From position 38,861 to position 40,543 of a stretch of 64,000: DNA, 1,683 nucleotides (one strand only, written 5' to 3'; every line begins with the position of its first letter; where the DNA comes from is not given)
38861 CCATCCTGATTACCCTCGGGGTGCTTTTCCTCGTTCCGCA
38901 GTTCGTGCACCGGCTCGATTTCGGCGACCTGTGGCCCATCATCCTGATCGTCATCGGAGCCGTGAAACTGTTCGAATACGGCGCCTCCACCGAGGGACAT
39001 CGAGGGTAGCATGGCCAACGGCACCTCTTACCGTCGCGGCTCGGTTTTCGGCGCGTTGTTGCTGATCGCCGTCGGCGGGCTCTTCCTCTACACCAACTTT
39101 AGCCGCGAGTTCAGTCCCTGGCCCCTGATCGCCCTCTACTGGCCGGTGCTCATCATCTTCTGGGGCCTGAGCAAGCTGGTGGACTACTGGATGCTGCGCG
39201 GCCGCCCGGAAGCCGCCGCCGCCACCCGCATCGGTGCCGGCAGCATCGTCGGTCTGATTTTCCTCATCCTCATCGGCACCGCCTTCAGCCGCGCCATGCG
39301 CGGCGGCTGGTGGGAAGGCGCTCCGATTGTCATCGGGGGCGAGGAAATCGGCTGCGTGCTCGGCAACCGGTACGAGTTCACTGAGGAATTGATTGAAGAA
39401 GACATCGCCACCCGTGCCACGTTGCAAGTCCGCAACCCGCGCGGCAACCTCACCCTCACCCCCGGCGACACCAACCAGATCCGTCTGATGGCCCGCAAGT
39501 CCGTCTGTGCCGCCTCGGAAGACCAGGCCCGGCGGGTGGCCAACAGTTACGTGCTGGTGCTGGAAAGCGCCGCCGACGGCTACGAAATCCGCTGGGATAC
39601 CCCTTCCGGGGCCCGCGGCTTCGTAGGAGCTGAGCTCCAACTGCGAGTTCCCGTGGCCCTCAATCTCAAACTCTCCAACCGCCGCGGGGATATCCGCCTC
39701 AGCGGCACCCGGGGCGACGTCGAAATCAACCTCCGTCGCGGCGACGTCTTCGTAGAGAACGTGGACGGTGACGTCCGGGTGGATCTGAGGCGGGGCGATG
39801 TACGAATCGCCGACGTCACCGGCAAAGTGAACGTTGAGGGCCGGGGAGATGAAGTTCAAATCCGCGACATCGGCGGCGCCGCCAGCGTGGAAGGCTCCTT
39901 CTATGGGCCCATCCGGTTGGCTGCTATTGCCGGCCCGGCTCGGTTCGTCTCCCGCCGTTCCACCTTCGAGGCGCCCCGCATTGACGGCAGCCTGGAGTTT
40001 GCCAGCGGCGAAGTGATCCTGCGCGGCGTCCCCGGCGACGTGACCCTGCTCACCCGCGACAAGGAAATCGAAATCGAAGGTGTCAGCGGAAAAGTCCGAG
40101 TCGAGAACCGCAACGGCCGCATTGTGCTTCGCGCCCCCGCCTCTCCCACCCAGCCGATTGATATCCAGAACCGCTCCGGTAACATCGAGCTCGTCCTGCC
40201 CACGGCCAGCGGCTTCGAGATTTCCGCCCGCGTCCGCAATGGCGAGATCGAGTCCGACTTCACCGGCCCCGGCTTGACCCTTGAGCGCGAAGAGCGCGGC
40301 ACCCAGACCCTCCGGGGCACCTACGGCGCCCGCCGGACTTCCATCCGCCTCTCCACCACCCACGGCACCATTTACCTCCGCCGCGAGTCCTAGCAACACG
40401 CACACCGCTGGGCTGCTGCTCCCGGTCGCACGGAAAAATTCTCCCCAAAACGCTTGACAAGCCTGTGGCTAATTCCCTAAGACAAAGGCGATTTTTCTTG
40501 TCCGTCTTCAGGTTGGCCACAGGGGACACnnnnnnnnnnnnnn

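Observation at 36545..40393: Six-gene, translationally coupled ECF sigma / anti-sigma operon encoding four paralogous 'WP-hairpin' membrane proteins ending in a DUF4097 beta-helix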

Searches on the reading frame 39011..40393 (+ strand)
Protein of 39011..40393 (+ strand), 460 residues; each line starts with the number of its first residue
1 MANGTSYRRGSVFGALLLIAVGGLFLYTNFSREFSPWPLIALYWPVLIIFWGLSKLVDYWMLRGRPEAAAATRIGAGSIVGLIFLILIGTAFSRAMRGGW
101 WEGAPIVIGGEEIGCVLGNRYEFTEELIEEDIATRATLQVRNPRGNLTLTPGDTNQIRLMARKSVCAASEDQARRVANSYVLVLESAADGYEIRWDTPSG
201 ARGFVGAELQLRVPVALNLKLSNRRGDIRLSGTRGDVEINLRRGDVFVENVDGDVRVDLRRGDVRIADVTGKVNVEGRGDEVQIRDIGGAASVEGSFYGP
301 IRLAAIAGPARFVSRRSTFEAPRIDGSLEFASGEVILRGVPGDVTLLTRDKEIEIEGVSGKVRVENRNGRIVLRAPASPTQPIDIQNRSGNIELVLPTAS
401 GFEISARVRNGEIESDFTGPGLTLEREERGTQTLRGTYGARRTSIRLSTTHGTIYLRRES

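Call 3: search_protein_families(library=pfam, proteins=[window:39011-40393:+], max_evalue=0.1)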
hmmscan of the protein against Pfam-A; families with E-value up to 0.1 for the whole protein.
window:39011-40393:+ (460 aa): 4 families
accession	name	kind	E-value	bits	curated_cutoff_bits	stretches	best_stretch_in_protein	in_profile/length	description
PF13349.12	DUF4097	-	4.6e-14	52.8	22.9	2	344-456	139-246/247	Toastrack DUF4097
PF18917.5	LiaI-LiaF-like_TM1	-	1.4e-05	25.5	27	1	12-56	1-42/42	LiaI-LiaF-like transmembrane region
PF22570.1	LiaF-TM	-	1.7e-05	26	27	1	13-93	1-63/98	LiaF transmembrane domain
PF19070.5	DUF5766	-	0.079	13.7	27.4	0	351-375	27-51/77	Family of unknown function (DUF5766)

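Call 4: search_protein_families(library=ncbifam, proteins=[window:39011-40393:+], max_evalue=0.1)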
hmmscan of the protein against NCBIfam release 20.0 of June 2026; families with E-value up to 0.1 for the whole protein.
window:39011-40393:+ (460 aa): 2 families
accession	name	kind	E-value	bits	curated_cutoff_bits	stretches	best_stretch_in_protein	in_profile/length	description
NF049997.1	LiaG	equivalog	3.9e-13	49.2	285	1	352-454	188-284/286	LiaG family protein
NF038025.1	dapto_LiaX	exception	1.8e-09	36.9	350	1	319-457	377-511/512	daptomycin-sensing surface protein LiaX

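Call 14: find_related_loci(query=window:39011-40393:+, collection=genome_contigs, flank=6000)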
Query window:39011-40393:+ (460 aa) in genome_contigs; peptide patterns used: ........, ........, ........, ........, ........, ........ (x = any residue, [..] = any of these).
159 stretches matched a pattern; 16 encode a relative of the query (tblastn E <= 1e-3); 16 distinct loci.
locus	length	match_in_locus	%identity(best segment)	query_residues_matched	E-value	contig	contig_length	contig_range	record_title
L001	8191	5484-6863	93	1-460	0e+0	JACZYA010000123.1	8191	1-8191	MAG: Acidobacteria bacterium isolate B25T1B10 B25T1B10_NODE6223, whole genome shotgun sequence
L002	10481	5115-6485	35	6-459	4e-87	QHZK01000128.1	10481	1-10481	MAG: Acidobacteria bacterium isolate gp13 AA77 14_1009_16_40cm_scaffold_17599_curated, whole genome shotgun sequence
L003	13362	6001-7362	33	1-458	1e-77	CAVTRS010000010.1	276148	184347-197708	MAG: uncultured Acidobacteriota bacterium isolate MFD09567.bin.2.56 genome assembly, contig: contig_30507, whole genome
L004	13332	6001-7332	31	11-460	8e-66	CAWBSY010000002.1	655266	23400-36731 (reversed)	MAG: Terriglobia bacterium isolate MFD04580.bin.2.47 genome assembly, contig: contig_20740, whole genome shotgun sequenc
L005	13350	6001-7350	31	9-460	1e-62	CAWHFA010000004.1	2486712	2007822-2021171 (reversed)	MAG: uncultured Acidobacteriaceae bacterium isolate MFD04580.bin.1.124 genome assembly, contig: contig_5853, whole genom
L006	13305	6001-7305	29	12-458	4e-61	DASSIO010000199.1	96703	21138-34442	MAG TPA_asm: Terriglobales bacterium isolate SMAG_U1090 k141_1053802, whole genome shotgun sequence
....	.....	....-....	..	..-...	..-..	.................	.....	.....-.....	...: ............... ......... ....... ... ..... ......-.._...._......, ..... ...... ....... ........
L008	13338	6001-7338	30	8-460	1e-57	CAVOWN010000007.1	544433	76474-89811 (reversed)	MAG: Terriglobales bacterium isolate MFD00082.bin.1.144 genome assembly, contig: contig_4112, whole genome shotgun seque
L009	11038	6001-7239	29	40-460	4e-56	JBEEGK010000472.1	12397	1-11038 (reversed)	MAG: Acidobacteriaceae bacterium isolate BP_8 scaffold_1991918, whole genome shotgun sequence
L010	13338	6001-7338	29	8-460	2e-56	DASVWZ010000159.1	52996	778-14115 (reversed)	MAG TPA_asm: Terriglobales bacterium isolate SMAG_U2562 k141_164395, whole genome shotgun sequence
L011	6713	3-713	32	219-460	6e-39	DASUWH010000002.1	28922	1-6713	MAG TPA_asm: Terriglobales bacterium isolate SMAG_U1838 k141_1608523, whole genome shotgun sequence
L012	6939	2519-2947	25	223-417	7e-10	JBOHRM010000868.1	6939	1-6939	MAG: Longimicrobiales bacterium isolate M3-S_concoct.bin.257_sub k127_164306, whole genome shotgun sequence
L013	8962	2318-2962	25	207-458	8e-8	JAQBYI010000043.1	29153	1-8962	MAG: Gemmatimonadetes bacterium isolate casp150-mb.31 NODE_4269_length_29153_cov_0.110863, whole genome shotgun sequence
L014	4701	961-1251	35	348-452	3e-7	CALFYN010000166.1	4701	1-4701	MAG TPA_asm: uncultured Acidobacteria bacterium isolate SRR6227243_bin.2_CONCOCT_v1.1_MAG genome assembly, contig: ERZ79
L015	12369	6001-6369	33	332-458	7e-7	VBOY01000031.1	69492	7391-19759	MAG: Candidatus Eisenbacteria bacterium isolate WS_8 14_1009_16_40cm_scaffold_4315, whole genome shotgun sequence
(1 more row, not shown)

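Call 24: find_homologous_proteins(query=window:39011-40393:+, max_evalue=1e-10)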
Query window:39011-40393:+ (460 aa): 140 proteins with E <= 1e-10 among 8000 candidates; the best 120 are listed.
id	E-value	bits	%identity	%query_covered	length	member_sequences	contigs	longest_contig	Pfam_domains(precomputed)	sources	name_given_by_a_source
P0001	3.0e-276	935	93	100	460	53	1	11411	PF22570.2,PF13349.13,PF18917.6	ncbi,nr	ncbi:MAG: DUF4097 family beta strand repeat protein [Acidobacteria bacterium]|nr:DUF4097 family beta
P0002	5.7e-268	907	91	100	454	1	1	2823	PF22570.2,PF13349.13,PF18917.6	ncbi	-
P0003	1.3e-178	613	61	100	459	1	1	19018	PF13349.13,PF18917.6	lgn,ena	-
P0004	1.5e-176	606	61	100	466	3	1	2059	PF13349.13,PF18917.6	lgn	-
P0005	2.1e-175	602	60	100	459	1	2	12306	PF13349.13,PF18917.6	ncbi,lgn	ncbi:MAG: DUF4097 family beta strand repeat-containing protein [Terriglobia bacterium]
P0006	1.0e-172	593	58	100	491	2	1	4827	PF22570.2,PF13349.13,PF18917.6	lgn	-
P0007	8.1e-172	590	58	100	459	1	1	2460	PF22570.2,PF13349.13,PF18917.6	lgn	-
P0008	1.2e-170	586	59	100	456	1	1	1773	PF22570.2,PF13349.13,PF18917.6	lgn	-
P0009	1.4e-170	586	59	100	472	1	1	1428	PF13349.13,PF18917.6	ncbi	ncbi:MAG: DUF4097 family beta strand repeat-containing protein, partial [Gemmatimonadales bacterium]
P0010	2.0e-170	586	59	100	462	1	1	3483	PF22570.2,PF13349.13,PF18917.6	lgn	-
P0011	3.3e-169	582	57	100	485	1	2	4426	PF22570.2,PF13349.13,PF18917.6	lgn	-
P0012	1.3e-168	580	58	100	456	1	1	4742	PF22570.2,PF13349.13,PF18917.6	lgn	-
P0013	9.3e-168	577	57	100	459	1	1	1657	PF22570.2,PF13349.13,PF18917.6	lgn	-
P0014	1.7e-166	573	59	100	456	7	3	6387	PF22570.2,PF13349.13,PF18917.6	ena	-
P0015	2.4e-166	572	57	100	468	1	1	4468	PF22570.2,PF13349.13,PF18917.6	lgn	-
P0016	9.3e-166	570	58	100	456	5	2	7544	PF22570.2,PF13349.13,PF18917.6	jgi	jgi:DUF4097 and DUF4098 domain-containing protein YvlB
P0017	7.5e-165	567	55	100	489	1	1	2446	PF13349.13,PF18917.6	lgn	-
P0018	1.3e-163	563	57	100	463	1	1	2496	PF22570.2,PF13349.13,PF18917.6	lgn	-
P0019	3.6e-163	562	56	100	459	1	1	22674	PF22570.2,PF13349.13,PF18917.6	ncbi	-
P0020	1.1e-161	557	57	99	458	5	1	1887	PF22570.2,PF13349.13,PF18917.6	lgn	-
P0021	1.7e-161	556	58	100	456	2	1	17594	PF22570.2,PF13349.13,PF18917.6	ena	-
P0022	3.1e-161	555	55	100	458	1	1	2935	PF22570.2,PF13349.13,PF18917.6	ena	-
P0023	4.2e-159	548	54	100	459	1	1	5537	PF22570.2,PF13349.13,PF18917.6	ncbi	ncbi:MAG: DUF4097 family beta strand repeat-containing protein [Candidatus Acidiferrales bacterium]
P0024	2.0e-156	540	55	100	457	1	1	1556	PF13349.13,PF18917.6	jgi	-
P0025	1.3e-155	537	53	100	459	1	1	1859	PF22570.2,PF13349.13,PF18917.6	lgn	-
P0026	2.9e-155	536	54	99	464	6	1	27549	PF13349.13,PF18917.6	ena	-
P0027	5.9e-155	535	56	100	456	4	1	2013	PF22570.2,PF13349.13,PF18917.6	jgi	jgi:DUF4097 and DUF4098 domain-containing protein YvlB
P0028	2.3e-154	533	55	100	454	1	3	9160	PF22570.2,PF13349.13,PF18917.6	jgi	jgi:DUF4097 and DUF4098 domain-containing protein YvlB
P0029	3.0e-154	532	54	100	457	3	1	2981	PF13349.13,PF18917.6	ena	-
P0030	1.2e-153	530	53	100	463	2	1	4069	PF13349.13,PF18917.6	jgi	jgi:DUF4097 and DUF4098 domain-containing protein YvlB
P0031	9.8e-153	527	52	100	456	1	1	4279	PF13349.13,PF18917.6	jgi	-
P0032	2.4e-152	526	56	100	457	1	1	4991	PF22570.2,PF13349.13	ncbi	ncbi:MAG: DUF4097 family beta strand repeat-containing protein [Terriglobia bacterium]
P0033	2.5e-152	526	55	100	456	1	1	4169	PF22570.2,PF13349.13,PF18917.6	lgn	-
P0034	5.6e-151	522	52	100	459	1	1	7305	PF22570.2,PF13349.13,PF18917.6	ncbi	ncbi:MAG: DUF4097 family beta strand repeat-containing protein [Candidatus Acidiferrales bacterium]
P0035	1.8e-150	520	52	100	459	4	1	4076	PF22570.2,PF13349.13,PF18917.6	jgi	-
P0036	1.1e-149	517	52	100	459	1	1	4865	PF13349.13,PF18917.6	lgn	-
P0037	1.8e-149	517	52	100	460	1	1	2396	PF13349.13,PF18917.6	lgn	-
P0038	3.9e-149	516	52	100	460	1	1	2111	PF22570.2,PF13349.13,PF18917.6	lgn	-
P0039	5.6e-149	515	51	100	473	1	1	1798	PF22570.2,PF13349.13,PF18917.6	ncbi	-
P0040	9.5e-149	514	52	100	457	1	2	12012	PF13349.13,PF18917.6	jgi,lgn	jgi:DUF4097 and DUF4098 domain-containing protein YvlB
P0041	1.9e-146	507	52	100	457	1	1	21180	PF22570.2,PF13349.13,PF18917.6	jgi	jgi:DUF4097 and DUF4098 domain-containing protein YvlB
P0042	2.1e-145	503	53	100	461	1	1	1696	PF22570.2,PF13349.13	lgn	-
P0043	3.2e-145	503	53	100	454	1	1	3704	PF22570.2,PF13349.13,PF18917.6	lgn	-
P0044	1.4e-144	500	51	100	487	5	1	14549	PF13349.13,PF18917.6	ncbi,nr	ncbi:MAG: DUF4097 family beta strand repeat protein [Acidobacteria bacterium]|nr:DUF4097 family beta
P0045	2.8e-143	496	51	100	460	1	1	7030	PF22570.2,PF13349.13,PF18917.6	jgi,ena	-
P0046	1.2e-142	494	50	100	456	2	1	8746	PF22570.2,PF13349.13,PF18917.6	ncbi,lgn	-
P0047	1.7e-141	490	52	100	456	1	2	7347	PF22570.2,PF13349.13,PF18917.6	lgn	-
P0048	1.1e-140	488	52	100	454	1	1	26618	PF22570.2,PF13349.13,PF18917.6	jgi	-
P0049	2.1e-140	487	50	100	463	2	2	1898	PF22570.2,PF13349.13,PF18917.6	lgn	-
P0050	4.4e-140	486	49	100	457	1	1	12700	PF22570.2,PF13349.13,PF18917.6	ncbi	-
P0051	5.1e-140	486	53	100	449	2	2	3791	PF13349.13,PF18917.6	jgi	-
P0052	5.3e-138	479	52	100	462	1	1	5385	PF13349.13,PF18917.6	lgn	-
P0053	6.3e-138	479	47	100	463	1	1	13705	PF22570.2,PF13349.13,PF18917.6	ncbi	-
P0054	1.9e-134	467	50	100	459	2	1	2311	PF22570.2,PF13349.13,PF18917.6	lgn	-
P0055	1.2e-133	464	51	100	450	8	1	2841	PF22570.2,PF13349.13,PF18917.6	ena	-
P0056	1.7e-133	464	49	100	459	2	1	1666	PF22570.2,PF13349.13,PF18917.6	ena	-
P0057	1.0e-132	461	49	98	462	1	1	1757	PF13349.13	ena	-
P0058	5.5e-132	459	49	99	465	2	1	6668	PF22570.2,PF13349.13,PF18917.6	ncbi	-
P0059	3.0e-130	453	49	100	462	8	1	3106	PF22570.2,PF13349.13,PF18917.6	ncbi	ncbi:MAG: DUF4097 family beta strand repeat-containing protein [Candidatus Acidiferrales bacterium]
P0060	3.5e-130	453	49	98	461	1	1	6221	PF13349.13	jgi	-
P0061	3.8e-130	453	49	98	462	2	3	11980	PF13349.13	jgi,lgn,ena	-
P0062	5.6e-130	452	50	100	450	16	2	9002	PF22570.2,PF13349.13,PF18917.6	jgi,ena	-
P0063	1.4e-129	451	51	100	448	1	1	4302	PF22570.2,PF13349.13,PF18917.6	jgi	jgi:hypothetical protein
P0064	3.2e-128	447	48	100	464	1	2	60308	PF22570.2,PF13349.13,PF18917.6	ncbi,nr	ncbi:MAG: DUF4097 family beta strand repeat-containing protein [Acidobacteria bacterium]|nr:DUF4097 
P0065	4.0e-128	446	49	98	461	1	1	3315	PF13349.13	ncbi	-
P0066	2.5e-126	440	49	100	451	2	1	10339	PF13349.13,PF18917.6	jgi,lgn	jgi:hypothetical protein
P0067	6.9e-124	432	49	98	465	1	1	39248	PF13349.13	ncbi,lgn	ncbi:MAG: DUF4097 family beta strand repeat-containing protein [Terriglobia bacterium]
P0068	4.8e-122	426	51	87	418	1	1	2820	PF13349.13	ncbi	ncbi:MAG: DUF4097 domain-containing protein, partial [Terriglobia bacterium]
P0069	4.4e-113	397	43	100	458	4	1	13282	PF22570.2,PF13349.13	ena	-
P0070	3.7e-105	371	42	99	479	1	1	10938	PF22570.2,PF13349.13,PF18917.6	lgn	-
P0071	1.2e-102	362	56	65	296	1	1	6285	PF22570.2,PF18917.6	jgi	jgi:hypothetical protein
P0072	1.1e-99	353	49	71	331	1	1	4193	PF22570.2,PF13349.13,PF18917.6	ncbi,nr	ncbi:MAG TPA: DUF5668 domain-containing protein, partial [Candidatus Acidoferrales bacterium]|nr:DUF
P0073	4.1e-91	324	38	100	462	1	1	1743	PF22570.2,PF13349.13,PF18917.6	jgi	jgi:hypothetical protein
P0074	6.8e-89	317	37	100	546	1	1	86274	PF22570.2,PF13349.13,PF18917.6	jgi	jgi:DUF4097 and DUF4098 domain-containing protein YvlB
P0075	2.4e-88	315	37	99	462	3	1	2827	PF22570.2,PF13349.13,PF18917.6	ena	-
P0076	2.7e-88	315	37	99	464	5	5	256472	PF22570.2,PF13349.13,PF18917.6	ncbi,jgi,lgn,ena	jgi:DUF4097 and DUF4098 domain-containing protein YvlB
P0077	4.9e-88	314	36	98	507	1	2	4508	PF22570.2,PF13349.13,PF18917.6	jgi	jgi:DUF4097 and DUF4098 domain-containing protein YvlB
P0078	6.1e-88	314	39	99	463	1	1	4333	PF22570.2,PF13349.13,PF18917.6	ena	-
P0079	6.7e-88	314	37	99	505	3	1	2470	PF22570.2,PF13349.13,PF18917.6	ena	-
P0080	7.7e-88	314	35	98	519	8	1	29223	PF22570.2,PF13349.13,PF18917.6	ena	-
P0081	5.1e-87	311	38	99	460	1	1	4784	PF22570.2,PF13349.13,PF18917.6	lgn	-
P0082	6.6e-87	310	37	100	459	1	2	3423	PF22570.2,PF13349.13,PF18917.6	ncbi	-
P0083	5.9e-86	307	37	100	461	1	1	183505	PF22570.2,PF13349.13,PF18917.6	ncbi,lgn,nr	ncbi:MAG: DUF4097 family beta strand repeat-containing protein [Acidobacteriia bacterium]|nr:DUF4097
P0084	2.0e-84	302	35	98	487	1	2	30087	PF22570.2,PF13349.13,PF18917.6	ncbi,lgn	-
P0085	2.5e-84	302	36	97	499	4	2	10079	PF22570.2,PF13349.13,PF18917.6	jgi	jgi:hypothetical protein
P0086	2.7e-84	302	36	100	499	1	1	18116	PF22570.2,PF13349.13,PF18917.6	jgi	jgi:Toastrack DUF4097/LiaI-LiaF-like transmembrane region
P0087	7.4e-84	300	35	99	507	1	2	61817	PF22570.2,PF13349.13,PF18917.6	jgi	jgi:DUF4097 and DUF4098 domain-containing protein YvlB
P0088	9.9e-83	297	35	98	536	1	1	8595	PF22570.2,PF13349.13,PF18917.6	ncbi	-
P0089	1.0e-82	297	37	99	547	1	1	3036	PF22570.2,PF13349.13,PF18917.6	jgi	jgi:DUF4097 and DUF4098 domain-containing protein YvlB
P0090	7.4e-82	294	35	99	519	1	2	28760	PF22570.2,PF13349.13,PF18917.6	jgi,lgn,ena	-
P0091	2.0e-81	292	36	98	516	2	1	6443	PF22570.2,PF13349.13,PF18917.6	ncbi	-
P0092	5.1e-81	291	36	99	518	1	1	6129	PF22570.2,PF13349.13,PF18917.6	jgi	jgi:Toastrack DUF4097/LiaI-LiaF-like transmembrane region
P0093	6.2e-81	291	34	99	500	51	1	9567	PF22570.2,PF13349.13,PF18917.6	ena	-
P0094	7.2e-80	287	33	99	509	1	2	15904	PF22570.2,PF13349.13,PF18917.6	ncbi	-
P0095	7.6e-80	287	36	98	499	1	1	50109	PF22570.2,PF13349.13,PF18917.6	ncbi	-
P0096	1.4e-79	286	34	99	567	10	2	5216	PF22570.2,PF13349.13,PF18917.6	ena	-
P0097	4.5e-79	285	34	98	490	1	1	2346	PF22570.2,PF13349.13,PF18917.6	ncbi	-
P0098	1.8e-78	283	34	99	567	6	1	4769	PF22570.2,PF13349.13,PF18917.6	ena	-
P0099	2.1e-78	282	34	98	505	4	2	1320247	PF22570.2,PF13349.13,PF18917.6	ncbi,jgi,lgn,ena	jgi:hypothetical protein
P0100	2.6e-78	282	33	92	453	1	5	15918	PF22570.2,PF13349.13,PF18917.6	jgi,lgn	jgi:DUF4097 and DUF4098 domain-containing protein YvlB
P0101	3.0e-78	282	34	98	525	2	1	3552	PF22570.2,PF13349.13,PF18917.6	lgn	-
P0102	3.8e-77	278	33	98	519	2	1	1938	PF22570.2,PF13349.13,PF18917.6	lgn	-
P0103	2.0e-76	276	33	98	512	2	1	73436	PF22570.2,PF13349.13,PF18917.6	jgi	jgi:DUF4097 and DUF4098 domain-containing protein YvlB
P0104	7.6e-75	271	33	98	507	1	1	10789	PF22570.2,PF13349.13,PF18917.6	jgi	jgi:hypothetical protein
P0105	3.2e-74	269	33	98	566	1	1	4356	PF22570.2,PF13349.13,PF18917.6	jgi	jgi:putative adhesin/cell wall-active antibiotic response 4TMS protein YvqF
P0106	5.0e-72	261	35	98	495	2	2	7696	PF22570.2,PF13349.13,PF18917.6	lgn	-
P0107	1.8e-70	256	34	91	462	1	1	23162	PF22570.2,PF13349.13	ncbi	-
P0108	2.9e-70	256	34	98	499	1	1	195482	PF22570.2,PF13349.13,PF18917.6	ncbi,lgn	ncbi:MAG: DUF4097 family beta strand repeat-containing protein [Terriglobales bacterium]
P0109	5.1e-69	251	32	99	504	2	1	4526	PF22570.2,PF13349.13,PF18917.6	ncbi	-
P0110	9.6e-67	244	32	99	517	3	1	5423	PF22570.2,PF13349.13,PF18917.6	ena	-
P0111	3.8e-64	235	32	98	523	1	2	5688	PF22570.2,PF13349.13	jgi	jgi:DUF4097 and DUF4098 domain-containing protein YvlB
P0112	8.4e-63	231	31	92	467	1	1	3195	PF22570.2,PF13349.13,PF18917.6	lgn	-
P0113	2.3e-62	230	32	95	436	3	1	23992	PF22570.2,PF13349.13,PF18917.6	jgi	jgi:hypothetical protein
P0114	1.7e-57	213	33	99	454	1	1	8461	PF22570.2,PF13349.13,PF18917.6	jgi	-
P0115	1.7e-54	204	29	98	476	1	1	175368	PF22570.2,PF13349.13,PF18917.6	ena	-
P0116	1.4e-53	201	30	97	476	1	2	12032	PF13349.13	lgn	-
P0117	6.6e-52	195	30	92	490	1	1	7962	PF22570.2,PF18917.6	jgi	jgi:hypothetical protein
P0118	1.7e-51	194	32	99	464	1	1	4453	PF13349.13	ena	-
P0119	2.2e-51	193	29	93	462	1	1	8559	PF13349.13,PF18917.6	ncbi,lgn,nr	ncbi:MAG: DUF4097 family beta strand repeat-containing protein [Acidobacteriota bacterium]|nr:DUF409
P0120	5.8e-51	192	31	91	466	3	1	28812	PF22570.2,PF13349.13,PF18917.6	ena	-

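Call 26: find_encoding_contigs(protein=P0003, flank=6000, max_places=2)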
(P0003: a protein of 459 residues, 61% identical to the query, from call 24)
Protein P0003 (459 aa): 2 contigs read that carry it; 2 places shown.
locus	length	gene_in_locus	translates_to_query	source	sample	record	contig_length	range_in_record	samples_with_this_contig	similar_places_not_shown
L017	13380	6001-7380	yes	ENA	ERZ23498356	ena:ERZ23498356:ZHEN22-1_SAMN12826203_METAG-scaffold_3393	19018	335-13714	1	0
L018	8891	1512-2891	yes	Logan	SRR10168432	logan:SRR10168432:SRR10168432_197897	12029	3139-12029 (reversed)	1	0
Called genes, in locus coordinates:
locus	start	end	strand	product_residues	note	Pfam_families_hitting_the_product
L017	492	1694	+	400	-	PF00142:Fer4_NifH (faint), PF01656:CbiA, PF02374:ArsA_ATPase (weak), PF06564:CBP_BcsQ (weak), PF07015:VirC1 (faint), PF09140:MipZ (faint), PF10609:ParA, PF13614:AAA_31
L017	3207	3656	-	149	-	PF22811:Zn_ribbon_NrdR, PF03477:ATP-cone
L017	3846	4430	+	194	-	PF07638:Sigma70_ECF (weak), PF12645:HTH_16 (weak), PF04542:Sigma70_r2, PF08281:Sigma70_r4_2, PF04545:Sigma70_r4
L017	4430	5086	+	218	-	-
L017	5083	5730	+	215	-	PF18917:LiaI-LiaF-like_TM1, PF22570:LiaF-TM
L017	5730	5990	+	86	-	-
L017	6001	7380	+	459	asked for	PF18917:LiaI-LiaF-like_TM1 (weak), PF13349:DUF4097 (weak)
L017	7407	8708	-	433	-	PF00275:EPSP_synthase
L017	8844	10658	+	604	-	PF05580:Peptidase_S55 (weak)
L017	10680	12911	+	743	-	PF07494:Reg_prop (faint), PF08450:SGL (faint), PF17957:Big_7 (faint)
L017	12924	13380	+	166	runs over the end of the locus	PF07681:DoxX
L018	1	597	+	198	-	?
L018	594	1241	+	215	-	PF18917:LiaI-LiaF-like_TM1, PF22570:LiaF-TM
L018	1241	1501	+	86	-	-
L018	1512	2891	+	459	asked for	PF18917:LiaI-LiaF-like_TM1 (weak), PF13349:DUF4097 (weak)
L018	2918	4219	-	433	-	PF00275:EPSP_synthase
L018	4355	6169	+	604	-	PF05580:Peptidase_S55 (weak)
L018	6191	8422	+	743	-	PF07494:Reg_prop (faint), PF08450:SGL (faint), PF17957:Big_7 (faint)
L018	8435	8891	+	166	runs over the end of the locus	PF07681:DoxX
